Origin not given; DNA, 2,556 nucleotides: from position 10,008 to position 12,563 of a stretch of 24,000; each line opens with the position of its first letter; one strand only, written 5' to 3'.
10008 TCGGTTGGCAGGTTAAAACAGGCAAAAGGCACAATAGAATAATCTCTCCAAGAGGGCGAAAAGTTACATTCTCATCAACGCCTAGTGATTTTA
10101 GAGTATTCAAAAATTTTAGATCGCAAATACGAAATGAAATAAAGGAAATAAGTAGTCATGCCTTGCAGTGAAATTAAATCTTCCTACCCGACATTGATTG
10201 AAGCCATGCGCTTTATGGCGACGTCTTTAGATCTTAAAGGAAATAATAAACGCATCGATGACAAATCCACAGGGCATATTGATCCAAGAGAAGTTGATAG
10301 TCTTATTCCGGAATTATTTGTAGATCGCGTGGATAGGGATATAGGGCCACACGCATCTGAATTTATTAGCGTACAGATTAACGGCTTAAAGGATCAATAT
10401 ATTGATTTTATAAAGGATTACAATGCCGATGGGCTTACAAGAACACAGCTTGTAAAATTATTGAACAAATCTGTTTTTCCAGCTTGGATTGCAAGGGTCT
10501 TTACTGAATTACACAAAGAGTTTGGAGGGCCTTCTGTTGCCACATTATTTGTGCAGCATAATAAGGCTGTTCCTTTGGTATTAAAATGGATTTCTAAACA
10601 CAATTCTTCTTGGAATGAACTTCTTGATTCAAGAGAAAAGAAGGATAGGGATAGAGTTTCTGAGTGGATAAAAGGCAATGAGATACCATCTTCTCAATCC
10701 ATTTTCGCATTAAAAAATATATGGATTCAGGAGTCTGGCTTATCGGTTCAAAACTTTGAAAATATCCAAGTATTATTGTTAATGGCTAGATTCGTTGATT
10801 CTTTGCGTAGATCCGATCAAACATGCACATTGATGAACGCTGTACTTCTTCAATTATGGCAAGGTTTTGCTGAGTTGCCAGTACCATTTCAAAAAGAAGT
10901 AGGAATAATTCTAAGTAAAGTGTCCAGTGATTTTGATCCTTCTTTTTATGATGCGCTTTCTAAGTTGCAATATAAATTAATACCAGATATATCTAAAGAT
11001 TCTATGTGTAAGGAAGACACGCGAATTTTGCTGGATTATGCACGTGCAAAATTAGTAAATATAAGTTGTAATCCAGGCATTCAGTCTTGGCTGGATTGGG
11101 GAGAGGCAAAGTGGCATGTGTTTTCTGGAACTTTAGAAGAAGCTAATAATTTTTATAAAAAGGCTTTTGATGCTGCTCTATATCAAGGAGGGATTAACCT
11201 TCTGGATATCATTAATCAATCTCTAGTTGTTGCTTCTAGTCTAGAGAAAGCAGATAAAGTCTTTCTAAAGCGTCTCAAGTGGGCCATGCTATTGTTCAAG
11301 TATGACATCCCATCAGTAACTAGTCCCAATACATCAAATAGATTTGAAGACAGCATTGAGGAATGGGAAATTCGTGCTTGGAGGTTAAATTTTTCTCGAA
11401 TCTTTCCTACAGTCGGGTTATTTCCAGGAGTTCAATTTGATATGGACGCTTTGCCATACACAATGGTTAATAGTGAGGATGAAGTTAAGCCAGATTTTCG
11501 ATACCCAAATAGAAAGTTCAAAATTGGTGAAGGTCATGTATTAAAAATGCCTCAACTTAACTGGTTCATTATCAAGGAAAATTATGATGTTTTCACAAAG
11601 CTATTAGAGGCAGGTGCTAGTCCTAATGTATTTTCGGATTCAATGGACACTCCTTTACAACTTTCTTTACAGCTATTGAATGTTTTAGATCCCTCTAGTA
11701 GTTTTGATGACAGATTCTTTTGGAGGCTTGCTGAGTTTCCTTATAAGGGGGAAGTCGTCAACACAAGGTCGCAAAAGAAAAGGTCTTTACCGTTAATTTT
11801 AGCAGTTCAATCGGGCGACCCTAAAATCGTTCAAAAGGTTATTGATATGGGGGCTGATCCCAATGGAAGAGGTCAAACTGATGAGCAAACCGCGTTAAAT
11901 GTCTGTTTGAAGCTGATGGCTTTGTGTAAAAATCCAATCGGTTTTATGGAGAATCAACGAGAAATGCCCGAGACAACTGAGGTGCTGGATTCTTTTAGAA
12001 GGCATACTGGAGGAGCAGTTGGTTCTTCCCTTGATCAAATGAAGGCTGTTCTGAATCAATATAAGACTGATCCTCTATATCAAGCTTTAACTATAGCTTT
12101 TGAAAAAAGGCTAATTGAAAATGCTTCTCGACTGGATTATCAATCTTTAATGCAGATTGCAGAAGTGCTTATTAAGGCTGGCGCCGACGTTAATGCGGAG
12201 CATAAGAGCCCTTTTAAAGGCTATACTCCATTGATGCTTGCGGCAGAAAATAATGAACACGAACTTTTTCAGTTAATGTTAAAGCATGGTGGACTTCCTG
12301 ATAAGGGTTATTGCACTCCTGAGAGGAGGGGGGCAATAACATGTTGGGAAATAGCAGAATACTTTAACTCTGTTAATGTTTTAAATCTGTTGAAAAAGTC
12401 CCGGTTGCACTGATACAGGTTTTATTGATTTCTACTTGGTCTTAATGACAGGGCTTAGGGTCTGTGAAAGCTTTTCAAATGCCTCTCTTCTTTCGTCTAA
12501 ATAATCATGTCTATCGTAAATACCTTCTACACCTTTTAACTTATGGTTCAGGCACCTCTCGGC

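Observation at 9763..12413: Coupled trio (45-aa Gly-rich peptide, 73-aa HicA-like protein, 751-aa unknown-domain/ankyrin protein) in an island cargo slot: best candidate for an undescribed system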

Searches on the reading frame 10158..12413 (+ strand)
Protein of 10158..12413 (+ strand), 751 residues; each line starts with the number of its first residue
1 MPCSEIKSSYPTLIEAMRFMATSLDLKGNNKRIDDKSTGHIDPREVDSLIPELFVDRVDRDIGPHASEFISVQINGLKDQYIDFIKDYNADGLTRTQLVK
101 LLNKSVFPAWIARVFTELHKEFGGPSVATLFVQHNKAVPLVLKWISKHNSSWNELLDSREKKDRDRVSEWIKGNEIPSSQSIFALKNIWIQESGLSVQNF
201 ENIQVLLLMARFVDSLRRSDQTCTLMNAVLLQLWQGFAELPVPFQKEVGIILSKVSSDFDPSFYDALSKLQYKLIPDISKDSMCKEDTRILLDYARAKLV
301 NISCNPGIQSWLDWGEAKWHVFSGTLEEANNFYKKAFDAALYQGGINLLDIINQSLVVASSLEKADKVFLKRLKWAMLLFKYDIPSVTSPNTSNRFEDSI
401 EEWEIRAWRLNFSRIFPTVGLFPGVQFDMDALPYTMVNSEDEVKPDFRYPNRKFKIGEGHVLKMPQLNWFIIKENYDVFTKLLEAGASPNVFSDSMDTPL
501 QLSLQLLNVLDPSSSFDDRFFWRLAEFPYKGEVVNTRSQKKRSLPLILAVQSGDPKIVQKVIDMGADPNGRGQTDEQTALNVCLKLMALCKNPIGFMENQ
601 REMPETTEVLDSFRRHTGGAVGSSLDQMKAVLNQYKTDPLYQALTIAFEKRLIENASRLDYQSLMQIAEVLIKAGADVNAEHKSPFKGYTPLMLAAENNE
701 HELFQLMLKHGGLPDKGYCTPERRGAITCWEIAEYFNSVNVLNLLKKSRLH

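Call 8: search_protein_families(library=pfam, proteins=[window:10158-12413:+], max_evalue=1)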
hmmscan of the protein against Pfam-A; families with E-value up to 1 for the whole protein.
window:10158-12413:+ (751 aa): 6 families
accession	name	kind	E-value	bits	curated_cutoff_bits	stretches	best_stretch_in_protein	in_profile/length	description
PF00023.36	Ank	-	1e-12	48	21.1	2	688-712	2-26/33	Ankyrin repeat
PF12796.13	Ank_2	-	2.7e-11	44.3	27.3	2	666-715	11-54/90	Ankyrin repeats (3 copies)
PF13606.12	Ank_3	-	2.3e-08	34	22.3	1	688-711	2-25/30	Ankyrin repeat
PF13857.12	Ank_5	-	4.5e-07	30.5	27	1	684-712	12-40/56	Ankyrin repeats (many copies)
PF13637.12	Ank_4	-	0.00023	21.8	22.7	0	469-503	3-37/50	Ankyrin repeats (many copies)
PF23745.1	ANK_LRRK2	-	0.17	12.2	27.5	0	663-684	42-63/130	LRRK2 ANK repeat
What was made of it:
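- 11421..12413 (+): Gene C, C-terminal part: a conserved linker (ExWE, FP and PDxRxPN motifs) followed by an ankyrin-repeat domain that carries an insert with an invariant RR (residues 614-615). Pfam Ank, Ank_2, Ank_3 and Ank_5 above threshold (call 8).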

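Call 9: search_protein_families(library=padloc, proteins=[window:10158-12413:+], max_evalue=1)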
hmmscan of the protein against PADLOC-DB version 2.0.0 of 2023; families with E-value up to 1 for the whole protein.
window:10158-12413:+ (751 aa): 2 families
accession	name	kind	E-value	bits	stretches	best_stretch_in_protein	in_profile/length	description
PDLC04783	PDC-M72A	-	1.2e-13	49.1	2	533-586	222-273/392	-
PDLC02908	Ankyrin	-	2.5e-05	20.7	1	685-714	733-762/880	-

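Call 10: search_protein_families(library=ncbifam, proteins=[window:10158-12413:+], max_evalue=0.1)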
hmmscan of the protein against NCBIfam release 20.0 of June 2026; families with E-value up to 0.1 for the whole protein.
window:10158-12413:+ (751 aa): 5 families
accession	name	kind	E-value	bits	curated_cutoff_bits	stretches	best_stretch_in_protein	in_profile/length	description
NF043022.1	T4SS_AnkG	equivalog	8.6e-06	24.8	500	0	667-711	381-426/455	Dot/Icm T4SS effector AnkG/AnkZ/LegA7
NF043023.1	T4SS_AnkH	equivalog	2.4e-05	23.3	600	1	665-714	45-91/467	Dot/Icm T4SS effector AnkH/LegA3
NF041931.2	MzaA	equivalog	4.9e-05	22.3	800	0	672-746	22-88/726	MZA anti-phage system associated sigma-70 family RNA polymerase sigma factor MzaA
NF043029.1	T4SS_AnkY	equivalog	5.3e-05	21.9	600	0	665-712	471-515/543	Dot/Icm T4SS effector AnkY/LegA9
NF043028.1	T4SS_AnkX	equivalog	0.0033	15.6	1400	0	529-574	569-614/938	Dot/Icm T4SS effector AnkN/AnkX/LegA8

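Call 12: find_homologous_proteins(query=window:10158-12413:+, max_evalue=0.001)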
Query window:10158-12413:+ (751 aa): 30 proteins with E <= 0.001 among 8000 candidates.
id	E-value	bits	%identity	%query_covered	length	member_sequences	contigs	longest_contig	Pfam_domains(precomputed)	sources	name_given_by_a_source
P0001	0.0e+0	1723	100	100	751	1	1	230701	PF13606.13,PF13857.13,PF12796.14,PF00023.37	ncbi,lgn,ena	-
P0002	4.3e-242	824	52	100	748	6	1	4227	PF13606.13,PF12796.14,PF00023.37,PF13637.13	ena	-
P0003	6.3e-237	807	50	99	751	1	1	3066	PF13606.13,PF13857.13,PF12796.14,PF00023.37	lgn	-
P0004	4.4e-165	569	39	99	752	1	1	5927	PF13606.13,PF13857.13,PF12796.14,PF00023.37,PF13637.13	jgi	jgi:ankyrin repeat protein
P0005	2.4e-163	563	39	98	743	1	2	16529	PF12796.14,PF00023.37,PF13637.13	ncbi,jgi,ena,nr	ncbi:MAG: hypothetical protein JKX83_01040 [Pseudomonadales bacterium]|nr:hypothetical protein [Pseu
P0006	3.6e-161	556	39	98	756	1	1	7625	PF13857.13,PF12796.14,PF00023.37,PF13637.13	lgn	-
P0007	8.5e-161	555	39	98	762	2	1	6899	PF12796.14,PF00023.37,PF13637.13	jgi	jgi:ankyrin repeat protein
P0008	1.2e-160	554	40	98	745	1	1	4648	PF13857.13,PF12796.14,PF00023.37,PF13637.13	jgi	jgi:ankyrin repeat protein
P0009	2.0e-159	550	39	98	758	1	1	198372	PF13606.13,PF13857.13,PF12796.14,PF00023.37,PF13637.13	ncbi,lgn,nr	ncbi:MAG: ankyrin repeat domain-containing protein [Oceanospirillaceae bacterium]|nr:ankyrin repeat 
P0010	1.1e-157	545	39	98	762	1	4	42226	PF13606.13,PF13857.13,PF12796.14,PF00023.37,PF13637.13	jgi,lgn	jgi:ankyrin repeat protein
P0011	1.5e-157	544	39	96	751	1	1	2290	PF13606.13,PF12796.14,PF00023.37,PF13637.13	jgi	jgi:ankyrin repeat protein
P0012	2.4e-156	540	39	98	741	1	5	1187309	PF13857.13,PF12796.14,PF00023.37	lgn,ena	-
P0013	1.5e-154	534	39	98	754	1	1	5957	PF13606.13,PF12796.14,PF00023.37,PF13637.13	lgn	-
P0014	2.3e-152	527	38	98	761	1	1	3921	PF13606.13,PF13857.13,PF12796.14,PF00023.37,PF13637.13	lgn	-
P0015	7.9e-146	505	36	98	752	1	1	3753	PF13606.13,PF13857.13,PF12796.14,PF00023.37,PF13637.13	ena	-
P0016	2.7e-145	504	39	98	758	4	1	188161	PF12796.14,PF00023.37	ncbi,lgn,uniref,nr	ncbi:ankyrin repeat domain-containing protein [Colwellia sp. MB02u-10]|uniref:ankyrin repeat domain-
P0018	2.8e-144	500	38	98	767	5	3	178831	PF13606.13,PF12796.14,PF00023.37,PF13637.13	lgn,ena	-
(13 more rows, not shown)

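Call 13: find_encoding_contigs(protein=P0001, flank=10000, max_places=3)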
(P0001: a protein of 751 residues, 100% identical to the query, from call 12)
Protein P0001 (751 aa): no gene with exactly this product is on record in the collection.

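Call 14: find_encoding_contigs(protein=P0009, flank=8000, max_places=3)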
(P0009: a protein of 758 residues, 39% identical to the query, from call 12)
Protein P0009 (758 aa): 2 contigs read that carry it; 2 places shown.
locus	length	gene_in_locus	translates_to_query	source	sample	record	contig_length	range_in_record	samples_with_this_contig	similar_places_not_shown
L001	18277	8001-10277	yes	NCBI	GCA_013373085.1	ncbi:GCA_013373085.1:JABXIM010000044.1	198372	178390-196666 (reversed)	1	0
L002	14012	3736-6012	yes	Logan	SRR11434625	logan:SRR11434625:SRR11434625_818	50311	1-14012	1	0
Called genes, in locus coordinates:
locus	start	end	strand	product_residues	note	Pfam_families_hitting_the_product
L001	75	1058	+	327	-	PF02912:Phe_tRNA-synt_N, PF01409:tRNA-synt_2d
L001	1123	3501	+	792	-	PF01588:tRNA_bind, PF03483:B3_4, PF03484:B5, PF17759:tRNA_synthFbeta, PF03147:FDX-ACB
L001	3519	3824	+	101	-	PF00216:Bac_DNA_binding, PF18291:HU-HIG (weak)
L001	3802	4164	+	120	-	PF00376:MerR, PF13411:MerR_1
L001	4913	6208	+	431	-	-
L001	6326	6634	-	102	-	-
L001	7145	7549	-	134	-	-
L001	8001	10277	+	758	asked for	PF13606:Ank_3 (faint), PF00023:Ank (faint), PF12796:Ank_2 (faint), PF13637:Ank_4 (faint), PF13857:Ank_5 (faint)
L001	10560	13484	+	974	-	PF00176:SNF2-rel_dom, PF00270:DEAD, PF04851:ResIII, PF00271:Helicase_C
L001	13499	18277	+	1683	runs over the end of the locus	PF07669:Eco57I (faint)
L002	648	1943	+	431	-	-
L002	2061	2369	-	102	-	-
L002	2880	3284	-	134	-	-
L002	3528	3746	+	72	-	-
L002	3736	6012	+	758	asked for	PF13606:Ank_3 (faint), PF00023:Ank (faint), PF12796:Ank_2 (faint), PF13637:Ank_4 (faint), PF13857:Ank_5 (faint)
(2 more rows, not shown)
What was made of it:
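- SNF2 and an Eco57I-like gene (call 14).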

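Call 15: find_encoding_contigs(protein=P0016, flank=8000, max_places=3)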
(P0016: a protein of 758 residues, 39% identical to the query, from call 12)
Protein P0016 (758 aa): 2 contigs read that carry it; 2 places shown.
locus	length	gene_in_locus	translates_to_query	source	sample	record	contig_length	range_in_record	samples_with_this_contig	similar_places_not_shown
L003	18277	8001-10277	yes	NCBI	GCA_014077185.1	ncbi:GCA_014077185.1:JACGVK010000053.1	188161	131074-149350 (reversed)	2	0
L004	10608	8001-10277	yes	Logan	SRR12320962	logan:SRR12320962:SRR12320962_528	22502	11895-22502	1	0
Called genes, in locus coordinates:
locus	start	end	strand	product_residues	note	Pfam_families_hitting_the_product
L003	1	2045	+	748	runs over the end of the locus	PF27135:HTH_TnsB (weak)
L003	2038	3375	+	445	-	PF13401:AAA_22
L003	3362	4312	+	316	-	PF06527:TniQ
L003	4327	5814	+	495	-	PF06527:TniQ, PF15978:TnsD, PF18024:HTH_50 (faint)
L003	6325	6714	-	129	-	-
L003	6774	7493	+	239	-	PF11185:DUF2971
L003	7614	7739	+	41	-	-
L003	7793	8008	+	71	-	-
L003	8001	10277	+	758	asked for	PF12796:Ank_2 (faint), PF00023:Ank (faint)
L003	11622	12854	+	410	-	PF14082:SduA_C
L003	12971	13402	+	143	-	-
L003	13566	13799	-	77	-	-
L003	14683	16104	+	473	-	PF02661:Fic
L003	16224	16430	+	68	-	-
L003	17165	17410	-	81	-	-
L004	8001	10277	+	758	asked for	PF12796:Ank_2 (faint), PF00023:Ank (faint)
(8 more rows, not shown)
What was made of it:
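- Shedu and Fic in Tn7 cargo (call 15).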

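Call 25: find_related_loci(query=A1, collection=genome_contigs, flank=10000)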
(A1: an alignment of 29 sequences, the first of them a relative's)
Query A1 (751 aa) in genome_contigs; peptide patterns used: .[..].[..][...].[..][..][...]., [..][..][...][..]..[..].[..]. (x = any residue, [..] = any of these).
86 stretches matched a pattern; 56 encode a relative of the query (tblastn E <= 1e-3); 55 distinct loci.
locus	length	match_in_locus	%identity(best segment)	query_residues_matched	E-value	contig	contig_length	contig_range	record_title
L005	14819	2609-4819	40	10-751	1e-179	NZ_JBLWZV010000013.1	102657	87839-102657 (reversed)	MAG: Amphritea sp. isolate EC21-01 C21.021.metabat.2RE.5K@13, whole genome shotgun sequence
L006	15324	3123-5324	39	10-747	3e-168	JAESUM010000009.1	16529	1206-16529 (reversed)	MAG: Pseudomonadales bacterium isolate NORP341 CoAssembly_601896, whole genome shotgun sequence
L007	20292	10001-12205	40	10-745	1e-165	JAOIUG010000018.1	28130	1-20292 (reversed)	Shewanella sp. isolate AM-377-N06 AM-377-N06_NODE_19, whole genome shotgun sequence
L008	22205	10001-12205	38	10-746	1e-161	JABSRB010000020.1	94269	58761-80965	MAG: Oceanospirillaceae bacterium isolate DT_75 DT-Nitrincolaceae-3_scaffold_20, whole genome shotgun sequence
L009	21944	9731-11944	39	10-745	7e-161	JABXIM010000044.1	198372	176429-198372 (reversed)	MAG: Oceanospirillaceae bacterium isolate HF-Din08 c_000000013094, whole genome shotgun sequence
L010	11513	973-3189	39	10-746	7e-157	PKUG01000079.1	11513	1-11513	MAG: Desulfuromonas sp. isolate BM522 sc_3249, whole genome shotgun sequence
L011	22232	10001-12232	37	8-741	2e-144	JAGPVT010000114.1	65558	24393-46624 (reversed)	MAG: Marinobacter sp. isolate Lab_640_Diesel_bin.10 k141_124440, whole genome shotgun sequence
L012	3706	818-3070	36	1-751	6e-149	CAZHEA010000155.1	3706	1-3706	MAG TPA_asm: uncultured Thiotrichaceae bacterium isolate SRP128015_co1_15 genome assembly, contig: NODE_47411_length_370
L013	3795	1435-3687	37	10-746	1e-145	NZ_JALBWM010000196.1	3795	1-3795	Microbulbifer okhotskensis strain OS29 NODE_196_length_3795_cov_49.001604, whole genome shotgun sequence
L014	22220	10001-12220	36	10-747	3e-136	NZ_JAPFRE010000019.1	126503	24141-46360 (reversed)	Alteromonas sp. ASW11-130 NODE_9_length_126503_cov_132.475322, whole genome shotgun sequence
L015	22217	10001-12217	37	10-746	4e-136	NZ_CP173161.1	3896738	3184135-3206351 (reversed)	Pseudoalteromonas phenolica strain a1 chromosome 1, complete sequence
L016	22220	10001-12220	36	10-747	6e-133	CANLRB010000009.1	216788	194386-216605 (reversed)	uncultured Pseudoalteromonas sp. isolate 995-G.fasta genome assembly, contig: NODE_9, whole genome shotgun sequence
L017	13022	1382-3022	42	209-746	3e-127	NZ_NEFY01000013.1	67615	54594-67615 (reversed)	Marinobacter vinifirmus strain FB1 contig_13_len_67615, whole genome shotgun sequence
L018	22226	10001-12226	33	1-746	1e-124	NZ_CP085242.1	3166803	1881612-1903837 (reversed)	Marinospirillum sp. strain ABH-597 chromosome, complete genome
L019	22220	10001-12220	36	10-747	8e-134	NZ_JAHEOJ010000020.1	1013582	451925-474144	Glaciecola sp. XM2 120, whole genome shotgun sequence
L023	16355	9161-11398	32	7-745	2e-102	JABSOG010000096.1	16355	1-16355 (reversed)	MAG: Algicola sp. isolate DT_2 DT-Algicola-1_scaffold_97, whole genome shotgun sequence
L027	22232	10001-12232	29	10-742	1e-82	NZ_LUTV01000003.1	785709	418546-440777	Endozoicomonas ascidiicola strain AVMART05 scaffold_2, whole genome shotgun sequence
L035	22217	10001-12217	27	6-746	2e-70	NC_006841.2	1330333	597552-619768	Aliivibrio fischeri ES114 chromosome II, complete sequence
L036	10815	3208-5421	28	4-746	2e-62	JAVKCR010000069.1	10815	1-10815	MAG: Rhodospirillales bacterium isolate F4-SAH-26 k141_2352, whole genome shotgun sequence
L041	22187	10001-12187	26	3-746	2e-51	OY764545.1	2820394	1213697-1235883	MAG: Rhodospirillaceae bacterium isolate beb2b421-6d21-4c89-bdf5-81a05d3e7e62 genome assembly, chromosome: 1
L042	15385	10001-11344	27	320-749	1e-30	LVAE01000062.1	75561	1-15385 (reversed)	MAG: Fibrobacterales bacterium Fibro_02 Fibro_02_contig_27963, whole genome shotgun sequence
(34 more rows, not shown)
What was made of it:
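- On Dot/Icm ankyrin effectors (NCBIfam AnkG/AnkH/AnkY/AnkX equivalogs): The family is widespread outside Legionellales (call 25).
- The hosts are mostly marine or cold-water bacteria (call 25).
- Tried and rejected: The secreted-effector reading was rejected on score and on distribution (calls 10, 25).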

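Call 34: find_encoding_contigs(protein=P0012, flank=10000, max_places=2)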
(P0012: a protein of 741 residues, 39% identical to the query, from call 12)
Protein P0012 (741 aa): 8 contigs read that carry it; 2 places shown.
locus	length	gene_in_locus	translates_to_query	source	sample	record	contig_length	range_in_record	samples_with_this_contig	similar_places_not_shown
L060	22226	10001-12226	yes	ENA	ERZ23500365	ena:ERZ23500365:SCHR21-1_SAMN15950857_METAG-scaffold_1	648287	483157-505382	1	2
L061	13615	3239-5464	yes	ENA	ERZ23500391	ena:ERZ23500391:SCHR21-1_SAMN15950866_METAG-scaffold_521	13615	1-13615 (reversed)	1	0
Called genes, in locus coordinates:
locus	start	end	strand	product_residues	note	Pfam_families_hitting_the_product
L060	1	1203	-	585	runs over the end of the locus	PF02771:Acyl-CoA_dh_N, PF02770:Acyl-CoA_dh_M, PF00441:Acyl-CoA_dh_1, PF08028:Acyl-CoA_dh_2 (weak), PF22924:ACOX_C_alpha1, PF12806:Acyl-CoA_dh_C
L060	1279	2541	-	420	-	PF00365:PFK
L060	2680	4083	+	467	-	PF01225:Mur_ligase, PF08245:Mur_ligase_M, PF02875:Mur_ligase_C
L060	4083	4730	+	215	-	PF02441:Flavoprotein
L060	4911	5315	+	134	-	PF01796:OB_ChsH2_C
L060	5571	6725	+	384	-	PF00108:Thiolase_N, PF22691:Thiolase_C_1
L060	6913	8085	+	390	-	PF02771:Acyl-CoA_dh_N, PF02770:Acyl-CoA_dh_M, PF00441:Acyl-CoA_dh_1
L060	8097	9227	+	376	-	PF02771:Acyl-CoA_dh_N, PF02770:Acyl-CoA_dh_M, PF00441:Acyl-CoA_dh_1, PF08028:Acyl-CoA_dh_2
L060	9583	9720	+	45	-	-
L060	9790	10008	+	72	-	-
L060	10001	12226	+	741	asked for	PF00023:Ank (faint), PF12796:Ank_2 (faint), PF13857:Ank_5 (faint)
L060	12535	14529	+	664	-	PF00456:Transketolase_N, PF02779:Transket_pyr, PF22613:Transketolase_C_1, PF02780:Transketolase_C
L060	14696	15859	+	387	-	PF00162:PGK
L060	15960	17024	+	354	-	PF01116:F_bP_aldolase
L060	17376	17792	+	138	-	PF00583:Acetyltransf_1 (weak), PF13673:Acetyltransf_10, PF13508:Acetyltransf_7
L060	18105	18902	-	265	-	PF13560:HTH_31 (weak), PF01381:HTH_3, PF17765:MLTR_LBD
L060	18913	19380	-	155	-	PF12680:SnoaL_2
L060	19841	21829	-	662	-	PF22842:Pel9A-like_beta_helix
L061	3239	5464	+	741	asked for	PF00023:Ank (faint), PF12796:Ank_2 (faint), PF13857:Ank_5 (faint)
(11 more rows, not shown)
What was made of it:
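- The trio is inserted alone between housekeeping genes in L060 (call 34).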

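Call 35: find_encoding_contigs(protein=P0018, flank=10000, max_places=2)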
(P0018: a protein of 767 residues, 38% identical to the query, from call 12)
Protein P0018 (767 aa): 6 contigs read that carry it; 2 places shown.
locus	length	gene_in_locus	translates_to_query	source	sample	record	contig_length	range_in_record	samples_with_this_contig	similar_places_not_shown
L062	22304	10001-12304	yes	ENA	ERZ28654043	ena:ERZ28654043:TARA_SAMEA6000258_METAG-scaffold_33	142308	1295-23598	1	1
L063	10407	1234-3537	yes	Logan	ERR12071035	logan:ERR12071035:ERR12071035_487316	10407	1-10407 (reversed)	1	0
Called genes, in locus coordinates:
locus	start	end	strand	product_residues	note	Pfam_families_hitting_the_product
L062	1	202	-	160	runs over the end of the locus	PF00255:GSHPx, PF00578:AhpC-TSA (faint)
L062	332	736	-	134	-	PF01641:SelR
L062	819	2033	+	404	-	PF00155:Aminotran_1_2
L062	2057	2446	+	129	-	-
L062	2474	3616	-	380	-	PF00389:2-Hacid_dh, PF02826:2-Hacid_dh_C, PF11890:DUF3410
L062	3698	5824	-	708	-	PF04879:Molybdop_Fe4S4, PF00384:Molybdopterin, PF01568:Molydop_binding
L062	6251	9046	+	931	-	PF11791:Aconitase_B_N, PF06434:Aconitase_2_N, PF00330:Aconitase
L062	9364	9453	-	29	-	-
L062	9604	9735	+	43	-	-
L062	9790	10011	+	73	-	-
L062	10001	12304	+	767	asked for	PF13606:Ank_3 (faint), PF00023:Ank (faint), PF12796:Ank_2 (faint), PF13637:Ank_4 (faint)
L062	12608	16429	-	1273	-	PF13289:SIR2_2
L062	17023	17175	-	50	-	-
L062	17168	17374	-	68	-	-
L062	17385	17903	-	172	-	-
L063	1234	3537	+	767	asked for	PF13606:Ank_3 (faint), PF00023:Ank (faint), PF12796:Ank_2 (faint), PF13637:Ank_4 (faint)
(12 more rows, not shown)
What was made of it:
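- SIR2_2 and Fic (call 35).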

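Call 36: predict_structure(alignment_id=A1)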
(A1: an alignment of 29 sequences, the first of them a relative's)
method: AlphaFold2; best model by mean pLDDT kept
length: 751 residues; sequences in the alignment: 29
mean_pLDDT: 86.1   pTM: 0.83
mean pLDDT of the five models: 86.1, 85.5, 84.6, 82.7, 81.5
residues with pLDDT >= 90: 335; 70-90: 350; 50-70: 55; < 50: 11
segments of 3 or more residues with pLDDT < 50: 431-439
pLDDT, mean of each block of 10 residues (from residue 1): 61 88 86 78 77 89 88 90 88 85 87 91 91 89 89 81 89 89 73 67 91 88 86 76 77 80 87 92 94 87 66 94 95 93 89 95 91 90 79 75 86 90 80 40 82 73 87 94 95 90 93 87 95 88 92 96 95 86 94 87 82 81 84 84 82 85 97 97 86 95 96 90 83 93 87 56
secondary structure, 60 per line:
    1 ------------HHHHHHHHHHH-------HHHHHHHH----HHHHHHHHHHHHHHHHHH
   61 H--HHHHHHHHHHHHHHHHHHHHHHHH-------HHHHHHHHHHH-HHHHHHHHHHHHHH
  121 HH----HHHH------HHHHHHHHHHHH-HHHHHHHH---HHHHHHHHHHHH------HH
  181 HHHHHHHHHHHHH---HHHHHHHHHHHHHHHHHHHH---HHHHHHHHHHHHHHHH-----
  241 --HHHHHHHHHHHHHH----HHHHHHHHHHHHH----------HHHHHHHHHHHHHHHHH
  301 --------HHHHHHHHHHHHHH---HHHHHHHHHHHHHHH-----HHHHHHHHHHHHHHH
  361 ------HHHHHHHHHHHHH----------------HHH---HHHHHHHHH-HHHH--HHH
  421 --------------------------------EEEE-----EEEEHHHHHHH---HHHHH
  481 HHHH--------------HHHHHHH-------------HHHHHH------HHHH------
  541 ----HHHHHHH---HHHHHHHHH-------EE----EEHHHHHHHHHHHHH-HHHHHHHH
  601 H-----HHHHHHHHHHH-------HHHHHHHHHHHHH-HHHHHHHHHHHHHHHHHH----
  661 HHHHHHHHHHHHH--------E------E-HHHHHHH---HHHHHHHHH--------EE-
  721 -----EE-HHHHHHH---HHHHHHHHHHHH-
elements in order (helices of 4 or more, strands of 3 or more residues): H13-23 H31-38 H43-61 H64-87 H95-105 H107-122 H127-130 H137-148 H150-157 H161-172 H179-193 H197-216 H220-235 H243-256 H261-273 H284-300 H309-322 H326-340 H346-360 H367-379 H402-410 H412-415 E453-456 E462-465 H466-472 H476-484 H499-505 H519-524 H531-534 H545-551 H555-563 H579-591 H593-601 H607-617 H625-637 H639-656 H661-673 H691-697 H701-709 H729-735 H739-750
